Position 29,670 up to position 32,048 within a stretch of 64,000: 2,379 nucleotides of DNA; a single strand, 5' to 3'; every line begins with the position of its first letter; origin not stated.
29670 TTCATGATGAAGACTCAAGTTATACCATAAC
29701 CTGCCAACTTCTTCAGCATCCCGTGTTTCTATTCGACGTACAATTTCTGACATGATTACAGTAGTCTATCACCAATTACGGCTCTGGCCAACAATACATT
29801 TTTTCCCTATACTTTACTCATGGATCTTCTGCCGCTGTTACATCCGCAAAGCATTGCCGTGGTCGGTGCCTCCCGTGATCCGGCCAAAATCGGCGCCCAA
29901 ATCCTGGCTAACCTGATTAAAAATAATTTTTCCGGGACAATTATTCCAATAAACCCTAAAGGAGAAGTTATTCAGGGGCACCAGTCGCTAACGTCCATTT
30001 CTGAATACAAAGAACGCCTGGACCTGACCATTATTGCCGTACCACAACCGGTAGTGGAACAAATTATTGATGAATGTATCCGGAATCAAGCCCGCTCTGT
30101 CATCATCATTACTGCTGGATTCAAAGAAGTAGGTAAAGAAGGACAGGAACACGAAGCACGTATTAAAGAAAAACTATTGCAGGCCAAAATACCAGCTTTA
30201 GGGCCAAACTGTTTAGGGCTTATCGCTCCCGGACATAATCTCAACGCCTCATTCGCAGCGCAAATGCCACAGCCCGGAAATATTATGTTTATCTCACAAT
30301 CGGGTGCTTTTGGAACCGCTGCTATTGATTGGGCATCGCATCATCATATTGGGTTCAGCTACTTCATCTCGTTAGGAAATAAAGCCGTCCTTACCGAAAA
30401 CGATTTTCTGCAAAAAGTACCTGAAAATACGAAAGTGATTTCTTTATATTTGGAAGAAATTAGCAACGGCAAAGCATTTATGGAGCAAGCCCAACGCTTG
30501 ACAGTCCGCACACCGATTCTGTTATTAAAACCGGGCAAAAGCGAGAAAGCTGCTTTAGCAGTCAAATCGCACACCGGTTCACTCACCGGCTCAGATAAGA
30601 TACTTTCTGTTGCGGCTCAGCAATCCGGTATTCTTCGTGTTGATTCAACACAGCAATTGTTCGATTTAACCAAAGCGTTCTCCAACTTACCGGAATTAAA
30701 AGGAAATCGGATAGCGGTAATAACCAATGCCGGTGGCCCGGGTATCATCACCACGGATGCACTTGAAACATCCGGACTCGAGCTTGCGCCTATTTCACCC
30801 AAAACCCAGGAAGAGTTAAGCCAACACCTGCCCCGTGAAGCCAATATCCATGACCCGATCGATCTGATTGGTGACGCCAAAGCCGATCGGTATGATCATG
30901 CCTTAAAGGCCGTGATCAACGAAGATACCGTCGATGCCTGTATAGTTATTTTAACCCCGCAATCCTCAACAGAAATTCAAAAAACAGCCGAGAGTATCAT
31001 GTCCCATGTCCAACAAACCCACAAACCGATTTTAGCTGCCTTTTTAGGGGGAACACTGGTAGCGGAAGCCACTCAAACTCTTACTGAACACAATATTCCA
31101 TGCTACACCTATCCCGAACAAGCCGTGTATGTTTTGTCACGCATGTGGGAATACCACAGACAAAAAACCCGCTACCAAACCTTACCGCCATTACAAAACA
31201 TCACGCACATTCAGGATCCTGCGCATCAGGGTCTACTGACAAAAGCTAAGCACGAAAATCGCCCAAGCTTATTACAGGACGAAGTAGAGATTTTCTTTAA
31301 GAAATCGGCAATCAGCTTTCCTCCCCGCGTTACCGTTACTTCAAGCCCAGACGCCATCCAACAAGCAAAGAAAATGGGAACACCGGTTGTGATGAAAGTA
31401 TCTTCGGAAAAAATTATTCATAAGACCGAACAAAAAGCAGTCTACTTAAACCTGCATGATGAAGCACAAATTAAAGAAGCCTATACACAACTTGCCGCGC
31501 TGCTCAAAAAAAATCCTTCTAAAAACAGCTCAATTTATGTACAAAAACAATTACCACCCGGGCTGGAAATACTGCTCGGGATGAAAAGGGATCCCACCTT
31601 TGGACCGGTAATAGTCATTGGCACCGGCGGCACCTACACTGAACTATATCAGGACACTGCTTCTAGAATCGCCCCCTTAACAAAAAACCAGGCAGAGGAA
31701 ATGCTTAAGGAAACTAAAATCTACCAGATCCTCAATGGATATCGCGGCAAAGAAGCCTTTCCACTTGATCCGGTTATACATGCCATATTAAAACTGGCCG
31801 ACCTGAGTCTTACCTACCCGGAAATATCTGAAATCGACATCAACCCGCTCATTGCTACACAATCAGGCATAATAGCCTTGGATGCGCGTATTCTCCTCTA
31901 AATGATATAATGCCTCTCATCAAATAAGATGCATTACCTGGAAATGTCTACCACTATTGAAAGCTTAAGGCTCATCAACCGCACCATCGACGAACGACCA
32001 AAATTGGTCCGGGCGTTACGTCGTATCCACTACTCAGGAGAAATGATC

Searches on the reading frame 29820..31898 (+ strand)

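Call 17: search_protein_families(library=pfam, proteins=[window:29820-31898:+], max_evalue=0.001)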
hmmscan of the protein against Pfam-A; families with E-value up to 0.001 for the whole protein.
window:29820-31898:+ (693 aa): 5 families
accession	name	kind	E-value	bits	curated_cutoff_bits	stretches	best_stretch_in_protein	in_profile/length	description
PF13549.11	ATP-grasp_5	-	6.9e-64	215.7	27.6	1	476-692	2-220/221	ATP-grasp domain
PF13607.11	Succ_CoA_lig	-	5.7e-45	152.9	27.4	1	152-287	1-138/138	Succinyl-CoA ligase like flavodoxin domain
PF13380.12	CoA_binding_2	-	1e-21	78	22.8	1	11-135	2-114/116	CoA binding domain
PF19045.5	Ligase_CoA_2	-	4.1e-13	50.1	23.7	1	299-448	2-157/162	Ligase-CoA domain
PF02629.25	CoA_binding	-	1.6e-11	45.3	22.3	1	10-100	4-97/97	CoA binding domain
